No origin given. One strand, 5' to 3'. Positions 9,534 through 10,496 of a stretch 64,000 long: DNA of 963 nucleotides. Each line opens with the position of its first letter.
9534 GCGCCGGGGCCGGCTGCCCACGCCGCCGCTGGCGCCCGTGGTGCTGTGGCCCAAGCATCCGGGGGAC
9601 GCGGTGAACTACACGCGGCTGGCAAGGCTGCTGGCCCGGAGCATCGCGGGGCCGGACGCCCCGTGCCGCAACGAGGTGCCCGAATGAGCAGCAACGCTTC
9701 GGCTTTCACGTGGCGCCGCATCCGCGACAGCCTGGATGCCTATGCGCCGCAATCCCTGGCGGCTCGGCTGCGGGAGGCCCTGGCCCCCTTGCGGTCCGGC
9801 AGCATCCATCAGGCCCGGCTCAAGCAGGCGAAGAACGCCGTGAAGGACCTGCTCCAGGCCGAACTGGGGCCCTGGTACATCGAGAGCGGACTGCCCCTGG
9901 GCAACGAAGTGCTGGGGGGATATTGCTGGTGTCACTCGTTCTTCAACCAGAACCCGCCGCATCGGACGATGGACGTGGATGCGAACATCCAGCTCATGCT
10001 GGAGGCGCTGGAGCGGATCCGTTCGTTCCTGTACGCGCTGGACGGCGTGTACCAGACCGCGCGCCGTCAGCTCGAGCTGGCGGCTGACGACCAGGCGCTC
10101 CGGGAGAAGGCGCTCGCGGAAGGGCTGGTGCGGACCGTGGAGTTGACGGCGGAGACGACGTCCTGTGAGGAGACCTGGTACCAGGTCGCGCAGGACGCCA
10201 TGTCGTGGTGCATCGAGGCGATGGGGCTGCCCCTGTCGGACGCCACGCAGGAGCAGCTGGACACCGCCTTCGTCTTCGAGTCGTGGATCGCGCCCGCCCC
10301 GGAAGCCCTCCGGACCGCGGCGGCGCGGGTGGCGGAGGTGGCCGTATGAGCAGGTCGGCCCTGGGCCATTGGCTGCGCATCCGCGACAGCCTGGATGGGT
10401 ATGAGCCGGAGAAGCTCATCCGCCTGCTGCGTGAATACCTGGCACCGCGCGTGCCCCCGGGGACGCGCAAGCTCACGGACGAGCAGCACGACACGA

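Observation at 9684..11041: Tandem paralogs define a conserved Cys/His-containing core of unknown function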

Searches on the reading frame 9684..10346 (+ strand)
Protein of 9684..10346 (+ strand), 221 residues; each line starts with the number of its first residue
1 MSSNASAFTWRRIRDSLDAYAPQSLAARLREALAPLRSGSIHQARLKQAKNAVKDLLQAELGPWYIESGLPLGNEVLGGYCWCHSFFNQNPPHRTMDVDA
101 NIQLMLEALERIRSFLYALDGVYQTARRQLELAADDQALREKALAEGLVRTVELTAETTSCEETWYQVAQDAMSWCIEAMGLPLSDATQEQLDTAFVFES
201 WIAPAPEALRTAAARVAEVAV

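Call 4: search_protein_families(library=pfam, proteins=[window:9684-10346:+], max_evalue=1)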
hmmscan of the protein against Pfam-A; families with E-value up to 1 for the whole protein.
window:9684-10346:+ (221 aa): 1 family
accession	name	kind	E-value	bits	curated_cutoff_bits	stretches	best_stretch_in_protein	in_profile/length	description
PF07819.20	PGAP1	-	0.11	12.6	24.3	1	142-178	184-221/233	PGAP1-like alpha/beta domain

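Call 5: search_protein_families(library=ncbifam, proteins=[window:9684-10346:+], max_evalue=1)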
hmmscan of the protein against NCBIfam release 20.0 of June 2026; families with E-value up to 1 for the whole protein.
window:9684-10346:+ (221 aa): 0 families

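Call 6: search_protein_families(library=padloc, proteins=[window:9684-10346:+], max_evalue=1)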
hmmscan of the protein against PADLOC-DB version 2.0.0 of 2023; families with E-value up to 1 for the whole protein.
window:9684-10346:+ (221 aa): 0 families

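Call 7: find_homologous_proteins(query=window:9684-10346:+, max_evalue=0.001)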
Query window:9684-10346:+ (221 aa): 24 proteins with E <= 0.001 among 3901 candidates.
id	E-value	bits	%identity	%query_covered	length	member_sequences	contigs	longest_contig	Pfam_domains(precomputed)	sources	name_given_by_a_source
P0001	3.3e-132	457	94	95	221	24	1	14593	-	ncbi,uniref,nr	ncbi:hypothetical protein D7V77_33130 [Corallococcus sp. CA041A]|uniref:hypothetical protein n=1 Tax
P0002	4.0e-128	443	89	95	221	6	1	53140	-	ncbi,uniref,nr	ncbi:hypothetical protein D7W82_12500 [Corallococcus sp. CA049B]|uniref:hypothetical protein n=1 Tax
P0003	1.3e-126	438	89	95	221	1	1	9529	-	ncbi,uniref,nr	ncbi:hypothetical protein D7V80_38145 [Corallococcus sp. CA054B]|uniref:hypothetical protein n=1 Tax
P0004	1.7e-125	435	88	100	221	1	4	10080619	-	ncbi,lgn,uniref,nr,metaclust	ncbi:hypothetical protein COCOR_04891 [Corallococcus coralloides DSM 2259]|uniref:Uncharacterized pr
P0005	1.1e-124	432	89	92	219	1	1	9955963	-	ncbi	ncbi:hypothetical protein [Corallococcus sp. M7]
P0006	2.7e-124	431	87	100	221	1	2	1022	-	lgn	-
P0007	8.6e-123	426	88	95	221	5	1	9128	-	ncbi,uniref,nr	ncbi:hypothetical protein D7X55_29760 [Corallococcus sp. AB049A]|uniref:hypothetical protein n=1 Tax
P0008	2.4e-119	415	83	95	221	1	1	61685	-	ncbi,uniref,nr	ncbi:hypothetical protein JYK02_32965 [Corallococcus macrosporus]|uniref:Uncharacterized protein n=1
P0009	3.6e-117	408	82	95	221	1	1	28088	-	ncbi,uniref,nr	ncbi:hypothetical protein [Corallococcus aberystwythensis]|uniref:Uncharacterized protein n=1 Tax=Co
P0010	4.0e-117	407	82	95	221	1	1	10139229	-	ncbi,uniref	ncbi:hypothetical protein [Corallococcus exercitus]|uniref:hypothetical protein n=1 Tax=Corallococcu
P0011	5.5e-117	407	85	96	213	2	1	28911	-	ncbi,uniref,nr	ncbi:hypothetical protein D7X32_27755 [Corallococcus carmarthensis]|uniref:Uncharacterized protein n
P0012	1.8e-115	402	82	95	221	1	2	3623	-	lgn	-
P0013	3.1e-99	349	83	84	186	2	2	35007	-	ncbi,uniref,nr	ncbi:hypothetical protein [Corallococcus exercitus]|uniref:Uncharacterized protein n=1 Tax=Coralloco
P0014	4.1e-79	283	60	100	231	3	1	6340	-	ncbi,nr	ncbi:MAG: hypothetical protein EOO70_00655 [Myxococcaceae bacterium]|nr:MAG: hypothetical protein EO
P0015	6.1e-76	273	60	95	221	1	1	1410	-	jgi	jgi:hypothetical protein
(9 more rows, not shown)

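Call 13: find_related_loci(query=A1, collection=genome_contigs, flank=6000)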
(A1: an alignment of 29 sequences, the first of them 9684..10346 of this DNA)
Query A1 (221 aa) in genome_contigs; peptide patterns used: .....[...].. (x = any residue, [..] = any of these).
23 stretches matched a pattern; 17 encode a relative of the query (tblastn E <= 1e-3); 16 distinct loci.
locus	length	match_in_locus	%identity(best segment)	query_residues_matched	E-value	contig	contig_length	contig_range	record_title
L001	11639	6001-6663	84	1-221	2e-127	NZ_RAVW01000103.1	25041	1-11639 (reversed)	Corallococcus exercitus strain AB043A NODE_103_25041_cov_8.53817_ID_16579, whole genome shotgun sequence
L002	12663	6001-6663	84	1-221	2e-126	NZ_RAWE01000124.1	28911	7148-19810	Corallococcus carmarthensis strain CA043D NODE_124_28911_cov_23.8104_ID_10827, whole genome shotgun sequence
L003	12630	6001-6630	87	1-210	3e-125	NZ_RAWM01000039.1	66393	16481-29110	Corallococcus interemptor strain AB047A NODE_39_66393_cov_63.9962_ID_7997, whole genome shotgun sequence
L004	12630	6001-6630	82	1-210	4e-119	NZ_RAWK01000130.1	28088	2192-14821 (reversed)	Corallococcus aberystwythensis strain AB050A NODE_130_28088_cov_21.2823_ID_11699, whole genome shotgun sequence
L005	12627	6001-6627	82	1-209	3e-118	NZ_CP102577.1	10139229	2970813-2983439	Corallococcus exercitus strain SDU142 chromosome, complete genome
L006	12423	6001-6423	88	1-141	8e-85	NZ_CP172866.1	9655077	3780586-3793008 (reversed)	Corallococcus coralloides strain KYC2213 chromosome, complete genome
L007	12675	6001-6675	56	1-221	4e-75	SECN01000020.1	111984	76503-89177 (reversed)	MAG: Myxococcaceae bacterium isolate PMG_225 scaffold_1201, whole genome shotgun sequence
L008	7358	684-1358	54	1-221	7e-75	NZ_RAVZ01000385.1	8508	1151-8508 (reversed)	Corallococcus terminator strain CA054A NODE_385_8508_cov_23.4502, whole genome shotgun sequence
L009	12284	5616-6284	46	1-221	3e-55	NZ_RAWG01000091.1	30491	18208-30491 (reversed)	Corallococcus sicarius strain CA040B NODE_91_30491_cov_42.9889, whole genome shotgun sequence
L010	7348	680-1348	45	1-221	4e-55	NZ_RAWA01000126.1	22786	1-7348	Corallococcus sp. CA053C NODE_126_22786_cov_21.4842, whole genome shotgun sequence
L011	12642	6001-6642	44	10-221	4e-53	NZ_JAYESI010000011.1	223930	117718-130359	Corallococcus sp. RDP092CA NODE_11_length_223930_cov_14.958258, whole genome shotgun sequence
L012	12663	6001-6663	42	3-221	4e-52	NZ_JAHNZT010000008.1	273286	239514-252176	Citreicoccus inhibens strain M34 NODE_8_length_273286_cov_17.756431, whole genome shotgun sequence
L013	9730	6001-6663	42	3-221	2e-51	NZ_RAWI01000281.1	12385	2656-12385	Corallococcus praedator strain CA031B NODE_281_12385_cov_29.8259, whole genome shotgun sequence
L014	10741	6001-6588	40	9-204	4e-45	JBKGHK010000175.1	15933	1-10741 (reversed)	Pyxidicoccus sp. 3LFB2 NODE_175_length_15933_cov_45.137360, whole genome shotgun sequence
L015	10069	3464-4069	42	9-210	1e-44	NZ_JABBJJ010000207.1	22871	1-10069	Pyxidicoccus fallax strain DSM 14698 NODE_207_length_22871_cov_32.5009, whole genome shotgun sequence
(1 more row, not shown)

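Call 14: search_solved_structures(query=A1, max_evalue=10)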
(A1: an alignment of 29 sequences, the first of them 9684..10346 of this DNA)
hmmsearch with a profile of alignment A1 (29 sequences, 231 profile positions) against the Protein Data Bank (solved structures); distinct sequences matched with E-value up to 10: 14.
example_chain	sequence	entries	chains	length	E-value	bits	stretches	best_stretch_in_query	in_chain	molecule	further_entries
3cmu_A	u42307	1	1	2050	7.6e-08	35.3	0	54-107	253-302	Protein recA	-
3cmt_A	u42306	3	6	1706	1.8e-06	30.8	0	54-107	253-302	Protein recA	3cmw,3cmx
3cmv_A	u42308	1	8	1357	5.3e-05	26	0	54-107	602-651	Protein recA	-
6t9i_G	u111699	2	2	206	0.57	12.8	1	5-56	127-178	Transcription initiation factor TFIID subunit 10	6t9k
1aa3_A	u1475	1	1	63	0.59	12.8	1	54-107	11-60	RECA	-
9hvy_A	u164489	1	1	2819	0.82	12.3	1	7-38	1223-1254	Double-strand-break repair protein rad21 homolog,Separin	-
7nj1_A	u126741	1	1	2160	0.82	12.3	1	7-38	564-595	Separin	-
9hms_C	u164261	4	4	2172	0.84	12.3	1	7-38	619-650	Separin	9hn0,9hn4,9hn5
2x0d_A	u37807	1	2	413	0.97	12.1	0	123-187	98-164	WSAF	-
9hm7_A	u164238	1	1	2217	0.97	12.1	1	7-38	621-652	Separin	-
9hma_A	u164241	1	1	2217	0.97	12.1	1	7-38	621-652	Separin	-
2x0e_A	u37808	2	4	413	0.97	12.1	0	123-187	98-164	WSAF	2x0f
7nj0_A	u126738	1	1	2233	0.99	12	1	7-38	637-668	Securin,Separin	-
6dlc_A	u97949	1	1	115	1.1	11.9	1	100-155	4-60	Designed protein DHD1:234_A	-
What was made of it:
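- Closest known: Class I Fic toxin-antitoxin modules. Different: The A1 profile gave no hit to any PDB antitoxin chain at E<=10 (call 14).
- Tried and rejected: A single RecA C-terminal domain scores E=0.59, so the hit is an artefact (call 14).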

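Call 17: search_protein_families(library=phrogs, proteins=[window:9684-10346:+], max_evalue=1)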
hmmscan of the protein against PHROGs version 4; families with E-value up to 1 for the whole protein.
window:9684-10346:+ (221 aa): 2 families
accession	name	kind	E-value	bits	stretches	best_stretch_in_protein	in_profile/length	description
phrog_2617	-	tail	0.084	12.5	1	157-196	31-70/659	short tail fiber protein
phrog_6836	-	unknown function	0.089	13.6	1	12-114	4-85/144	-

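Call 19: predict_structure(alignment_id=A1)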
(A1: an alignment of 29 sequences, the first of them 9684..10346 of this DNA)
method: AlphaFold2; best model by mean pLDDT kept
length: 221 residues; sequences in the alignment: 29
mean_pLDDT: 86.9   pTM: 0.86
mean pLDDT of the five models: 86.9, 85.9, 85.3, 85.1, 84.8
residues with pLDDT >= 90: 139; 70-90: 56; 50-70: 20; < 50: 6
segments of 3 or more residues with pLDDT < 50: 1-5
pLDDT, mean of each block of 10 residues (from residue 1): 57 94 95 82 82 91 90 69 70 68 90 95 97 96 98 92 85 95 91 87 89 96 91
secondary structure, 60 per line:
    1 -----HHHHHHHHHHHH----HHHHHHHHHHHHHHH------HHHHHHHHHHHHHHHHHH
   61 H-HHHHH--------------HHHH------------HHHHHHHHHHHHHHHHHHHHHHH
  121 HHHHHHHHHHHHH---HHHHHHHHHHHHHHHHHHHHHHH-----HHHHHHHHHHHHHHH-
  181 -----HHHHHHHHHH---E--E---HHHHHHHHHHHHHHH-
elements in order: H6-17 H22-36 H43-61 H63-67 H82-85 H98-133 H137-159 H165-179 H186-195 H206-220
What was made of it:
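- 9684..10349 (+): Gene A, the younger and dispensable paralog of the Fic-partner family (221 aa). AF2 model pLDDT 86.9, pTM 0.86, all-helical (call 19).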

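Call 21: search_protein_representatives(alignment_id=A1)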
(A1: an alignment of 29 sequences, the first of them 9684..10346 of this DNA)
Query: 29 sequences, 231 profile positions. Proteins with E-value up to 0.001 (for the whole library): 220; up to 1e-10: 68; up to 1e-30: 9. The best 150 are listed.
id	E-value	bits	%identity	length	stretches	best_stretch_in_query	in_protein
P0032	4.0e-106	370.0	-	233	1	1-231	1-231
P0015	5.0e-90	317.4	-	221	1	5-220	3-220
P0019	1.2e-87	309.6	-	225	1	6-222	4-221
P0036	5.7e-80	284.4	-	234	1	4-230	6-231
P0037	2.8e-65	236.4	-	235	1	4-229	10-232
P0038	2.0e-56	207.4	-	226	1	5-228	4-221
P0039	1.4e-54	201.4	-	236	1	3-228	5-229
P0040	1.0e-50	188.7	-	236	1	5-225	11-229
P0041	8.1e-31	123.6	-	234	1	1-228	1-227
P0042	3.1e-27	111.9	-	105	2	1-78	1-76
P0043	3.1e-27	111.9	-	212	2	97-228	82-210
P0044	3.7e-25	105.1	-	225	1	1-219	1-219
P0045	8.3e-24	100.7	-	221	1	7-222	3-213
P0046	1.6e-23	99.7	-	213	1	13-221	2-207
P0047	7.0e-23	97.6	-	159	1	74-228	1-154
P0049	3.4e-21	92.1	-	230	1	48-223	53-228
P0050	4.1e-21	91.9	-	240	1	7-221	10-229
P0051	5.5e-21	91.4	-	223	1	7-222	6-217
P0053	7.0e-21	91.1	-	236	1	5-224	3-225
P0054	1.1e-20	90.4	-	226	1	1-222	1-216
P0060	5.0e-19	85.0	-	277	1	45-224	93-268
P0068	8.5e-17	77.7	-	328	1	8-221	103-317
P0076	3.6e-15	72.4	-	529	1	53-223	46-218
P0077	4.4e-15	72.1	-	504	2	53-221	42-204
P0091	1.2e-12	64.1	-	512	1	48-219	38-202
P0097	2.0e-11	60.2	-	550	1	6-218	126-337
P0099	3.3e-11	59.4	-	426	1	32-228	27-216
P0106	5.3e-10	55.5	-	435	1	14-220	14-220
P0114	1.4e-09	54.1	-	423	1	8-223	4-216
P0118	2.7e-09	53.2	-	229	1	9-222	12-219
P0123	9.4e-09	51.4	-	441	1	5-220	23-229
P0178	4.0e-06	42.8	-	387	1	19-222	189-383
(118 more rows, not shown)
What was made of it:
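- The exhaustive profile search found 220 representatives at E<=1e-3 and 68 at E<=1e-10 (call 21).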

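Call 22: search_protein_families(library=pfam, proteins=[P0076, P0077, P0091, P0097, P0099, P0106, P0114, P0123, P0068, P0178], max_evalue=0.01)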
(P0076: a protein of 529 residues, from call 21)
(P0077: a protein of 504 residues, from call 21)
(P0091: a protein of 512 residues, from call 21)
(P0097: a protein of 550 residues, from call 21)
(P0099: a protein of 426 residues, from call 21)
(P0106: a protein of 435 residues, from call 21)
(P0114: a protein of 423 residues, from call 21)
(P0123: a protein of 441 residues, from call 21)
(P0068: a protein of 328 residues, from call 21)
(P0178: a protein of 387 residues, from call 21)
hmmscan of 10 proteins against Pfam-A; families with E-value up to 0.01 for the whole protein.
P0076 (529 aa): 0 families

P0077 (504 aa): 0 families

P0091 (512 aa): 0 families

P0097 (550 aa): 1 family
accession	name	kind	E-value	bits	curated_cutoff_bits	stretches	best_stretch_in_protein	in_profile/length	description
PF02661.23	Fic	-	9.9e-08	33.2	24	1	432-505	21-93/93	Fic/DOC family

P0099 (426 aa): 1 family
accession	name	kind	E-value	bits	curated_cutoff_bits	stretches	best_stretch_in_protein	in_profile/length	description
PF02661.23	Fic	-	1.6e-09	38.9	24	1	291-380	2-93/93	Fic/DOC family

P0106 (435 aa): 1 family
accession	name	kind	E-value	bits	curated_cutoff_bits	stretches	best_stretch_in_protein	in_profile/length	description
PF02661.23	Fic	-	1.3e-09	39.2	24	1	336-385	46-93/93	Fic/DOC family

P0114 (423 aa): 1 family
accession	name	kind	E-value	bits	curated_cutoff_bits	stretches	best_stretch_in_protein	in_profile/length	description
PF02661.23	Fic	-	1e-07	33.1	24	1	292-383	3-93/93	Fic/DOC family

P0123 (441 aa): 1 family
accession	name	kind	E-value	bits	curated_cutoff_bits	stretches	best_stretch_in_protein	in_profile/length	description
PF02661.23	Fic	-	2e-09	38.6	24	1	311-398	5-93/93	Fic/DOC family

P0068 (328 aa): 0 families

P0178 (387 aa): 0 families
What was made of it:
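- Fusion of enzyme and acceptor would give efficient self-modification (call 22).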

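Call 27: list_cluster_members(proteins=[P0041, P0044, P0046, P0054, P0076, P0097, P0099, P0123, P0050, P0060])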
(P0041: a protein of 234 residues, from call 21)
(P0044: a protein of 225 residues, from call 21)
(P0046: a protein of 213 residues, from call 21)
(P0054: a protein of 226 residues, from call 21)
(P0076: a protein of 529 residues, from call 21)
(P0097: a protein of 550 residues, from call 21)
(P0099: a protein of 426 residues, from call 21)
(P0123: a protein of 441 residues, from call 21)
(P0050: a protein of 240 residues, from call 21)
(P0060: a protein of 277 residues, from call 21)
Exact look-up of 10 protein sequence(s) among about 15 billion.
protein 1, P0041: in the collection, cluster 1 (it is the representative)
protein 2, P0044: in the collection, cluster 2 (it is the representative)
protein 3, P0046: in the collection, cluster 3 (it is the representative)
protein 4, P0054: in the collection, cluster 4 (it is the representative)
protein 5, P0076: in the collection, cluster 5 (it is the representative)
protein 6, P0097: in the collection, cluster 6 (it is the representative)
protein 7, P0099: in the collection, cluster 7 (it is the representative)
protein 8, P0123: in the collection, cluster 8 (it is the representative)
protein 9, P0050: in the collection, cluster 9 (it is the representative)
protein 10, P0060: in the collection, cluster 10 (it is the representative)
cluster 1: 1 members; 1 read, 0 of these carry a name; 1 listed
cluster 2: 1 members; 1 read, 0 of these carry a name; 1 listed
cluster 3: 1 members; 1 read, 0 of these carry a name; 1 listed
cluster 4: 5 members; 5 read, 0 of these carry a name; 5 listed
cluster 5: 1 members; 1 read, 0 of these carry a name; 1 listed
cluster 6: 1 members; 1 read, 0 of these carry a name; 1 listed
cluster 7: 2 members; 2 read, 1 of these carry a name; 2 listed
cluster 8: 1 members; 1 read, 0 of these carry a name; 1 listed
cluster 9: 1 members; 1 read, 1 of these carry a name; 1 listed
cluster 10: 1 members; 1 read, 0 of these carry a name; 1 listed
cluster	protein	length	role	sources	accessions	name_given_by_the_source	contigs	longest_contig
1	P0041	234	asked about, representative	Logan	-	-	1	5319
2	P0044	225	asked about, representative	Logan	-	-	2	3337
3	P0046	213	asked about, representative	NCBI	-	-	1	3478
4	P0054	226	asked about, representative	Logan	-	-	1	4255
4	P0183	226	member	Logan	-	-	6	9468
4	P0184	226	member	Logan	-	-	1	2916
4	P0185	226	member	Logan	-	-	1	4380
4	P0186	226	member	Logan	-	-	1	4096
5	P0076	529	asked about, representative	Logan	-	-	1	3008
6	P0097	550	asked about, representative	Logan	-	-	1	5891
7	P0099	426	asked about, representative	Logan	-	-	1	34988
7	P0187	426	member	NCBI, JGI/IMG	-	hypothetical protein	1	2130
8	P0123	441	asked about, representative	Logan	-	-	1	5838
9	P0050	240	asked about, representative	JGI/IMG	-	hypothetical protein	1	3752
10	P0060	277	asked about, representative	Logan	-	-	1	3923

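Call 28: find_encoding_contigs(protein=P0054, flank=4000, max_places=4)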
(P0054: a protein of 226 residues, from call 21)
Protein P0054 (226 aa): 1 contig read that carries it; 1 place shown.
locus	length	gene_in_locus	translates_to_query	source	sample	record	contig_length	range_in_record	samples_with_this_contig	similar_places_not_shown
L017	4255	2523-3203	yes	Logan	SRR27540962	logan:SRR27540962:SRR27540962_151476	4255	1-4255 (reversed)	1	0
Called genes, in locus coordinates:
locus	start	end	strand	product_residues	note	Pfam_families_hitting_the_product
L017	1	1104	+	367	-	?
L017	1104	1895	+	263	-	-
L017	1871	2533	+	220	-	PF02661:Fic (weak)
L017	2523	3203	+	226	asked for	-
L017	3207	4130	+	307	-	PF13489:Methyltransf_23, PF08241:Methyltransf_11, PF08242:Methyltransf_12 (weak), PF13649:Methyltransf_25 (weak), PF13847:Methyltransf_31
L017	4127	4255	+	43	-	?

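Call 29: find_encoding_contigs(protein=P0099, flank=5000, max_places=3)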
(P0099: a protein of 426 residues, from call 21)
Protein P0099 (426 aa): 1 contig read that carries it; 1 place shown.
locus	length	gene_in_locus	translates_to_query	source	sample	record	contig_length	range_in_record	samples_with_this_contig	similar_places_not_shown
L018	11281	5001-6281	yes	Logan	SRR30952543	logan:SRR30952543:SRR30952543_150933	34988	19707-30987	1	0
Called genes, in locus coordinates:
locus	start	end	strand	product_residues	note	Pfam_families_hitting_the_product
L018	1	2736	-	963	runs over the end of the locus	-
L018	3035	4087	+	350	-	PF13424:TPR_12 (faint), PF13432:TPR_16 (faint), PF00515:TPR_1 (faint), PF07719:TPR_2 (faint), PF13431:TPR_17 (faint), PF14559:TPR_19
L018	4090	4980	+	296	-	-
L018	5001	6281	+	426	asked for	PF02661:Fic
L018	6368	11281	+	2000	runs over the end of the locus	PF03534:SpvB, PF01839:FG-GAP (faint), PF13517:FG-GAP_3, PF12256:TcdB_toxin_midN, PF13517:FG-GAP_3 (weak), PF05593:RHS_repeat (weak), PF25023:TEN_YD-shell (weak)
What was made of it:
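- One fused homolog sits next to an SpvB/TcdB/RHS gene (call 29).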

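Call 30: find_encoding_contigs(protein=P0183, flank=5000, max_places=3)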
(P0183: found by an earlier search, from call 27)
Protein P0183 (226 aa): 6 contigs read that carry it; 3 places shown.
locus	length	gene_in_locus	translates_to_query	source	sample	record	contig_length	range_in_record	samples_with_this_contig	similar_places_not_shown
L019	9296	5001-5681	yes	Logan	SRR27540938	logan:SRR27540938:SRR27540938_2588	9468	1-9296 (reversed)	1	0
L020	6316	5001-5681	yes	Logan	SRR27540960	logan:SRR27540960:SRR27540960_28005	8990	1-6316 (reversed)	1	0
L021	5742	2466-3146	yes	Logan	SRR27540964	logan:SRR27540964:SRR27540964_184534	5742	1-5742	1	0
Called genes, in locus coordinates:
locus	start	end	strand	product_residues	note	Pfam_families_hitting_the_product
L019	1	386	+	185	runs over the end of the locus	?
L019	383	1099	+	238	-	PF01553:Acyltransferase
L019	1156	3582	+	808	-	PF01326:PPDK_N, PF27448:Rph_4th, PF00391:PEP-utilizers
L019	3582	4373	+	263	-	-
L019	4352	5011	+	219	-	PF02661:Fic (weak)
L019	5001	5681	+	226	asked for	-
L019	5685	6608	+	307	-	PF13489:Methyltransf_23, PF08241:Methyltransf_11, PF08242:Methyltransf_12 (weak), PF13649:Methyltransf_25 (weak), PF13847:Methyltransf_31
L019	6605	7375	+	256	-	PF01553:Acyltransferase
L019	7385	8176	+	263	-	-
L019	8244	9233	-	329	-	PF00248:Aldo_ket_red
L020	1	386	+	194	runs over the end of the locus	PF01864:CarS-like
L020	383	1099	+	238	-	PF01553:Acyltransferase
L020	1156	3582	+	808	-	PF01326:PPDK_N, PF27448:Rph_4th, PF00391:PEP-utilizers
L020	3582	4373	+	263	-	-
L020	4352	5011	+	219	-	PF02661:Fic (weak)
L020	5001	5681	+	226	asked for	-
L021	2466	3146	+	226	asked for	-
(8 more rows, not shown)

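Call 31: find_encoding_contigs(protein=P0041, flank=5000, max_places=3)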
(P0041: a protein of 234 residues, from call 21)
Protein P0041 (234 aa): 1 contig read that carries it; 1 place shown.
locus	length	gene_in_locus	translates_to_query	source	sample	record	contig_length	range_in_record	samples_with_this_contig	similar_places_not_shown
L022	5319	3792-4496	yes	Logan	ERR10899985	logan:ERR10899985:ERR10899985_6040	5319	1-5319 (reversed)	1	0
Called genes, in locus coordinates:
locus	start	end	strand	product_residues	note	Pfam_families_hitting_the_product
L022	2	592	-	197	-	?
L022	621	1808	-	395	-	PF04545:Sigma70_r4, PF08281:Sigma70_r4_2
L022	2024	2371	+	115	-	-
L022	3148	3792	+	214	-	PF02661:Fic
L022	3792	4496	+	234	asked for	-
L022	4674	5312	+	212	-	PF13401:AAA_22 (faint), PF05729:NACHT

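Call 32: find_encoding_contigs(protein=P0045, flank=5000, max_places=3)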
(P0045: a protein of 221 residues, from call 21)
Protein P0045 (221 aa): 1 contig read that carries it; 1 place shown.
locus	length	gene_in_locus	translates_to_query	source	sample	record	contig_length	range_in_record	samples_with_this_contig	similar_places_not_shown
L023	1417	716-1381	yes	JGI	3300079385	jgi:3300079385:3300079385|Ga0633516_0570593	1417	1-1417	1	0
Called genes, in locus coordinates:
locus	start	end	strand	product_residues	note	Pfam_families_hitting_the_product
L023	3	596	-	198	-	?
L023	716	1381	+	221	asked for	-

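Call 33: find_encoding_contigs(protein=P0076, flank=5000, max_places=3)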
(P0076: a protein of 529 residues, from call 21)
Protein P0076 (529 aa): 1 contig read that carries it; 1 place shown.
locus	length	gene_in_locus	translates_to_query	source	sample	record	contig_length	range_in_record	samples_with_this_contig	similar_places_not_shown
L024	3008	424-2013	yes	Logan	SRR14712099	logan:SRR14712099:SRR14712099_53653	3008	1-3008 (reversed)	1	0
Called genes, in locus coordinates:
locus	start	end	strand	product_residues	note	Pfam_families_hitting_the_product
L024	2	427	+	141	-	?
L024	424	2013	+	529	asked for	-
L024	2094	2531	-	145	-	PF05168:HEPN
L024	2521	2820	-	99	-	PF01909:NTP_transf_2, PF18765:Polbeta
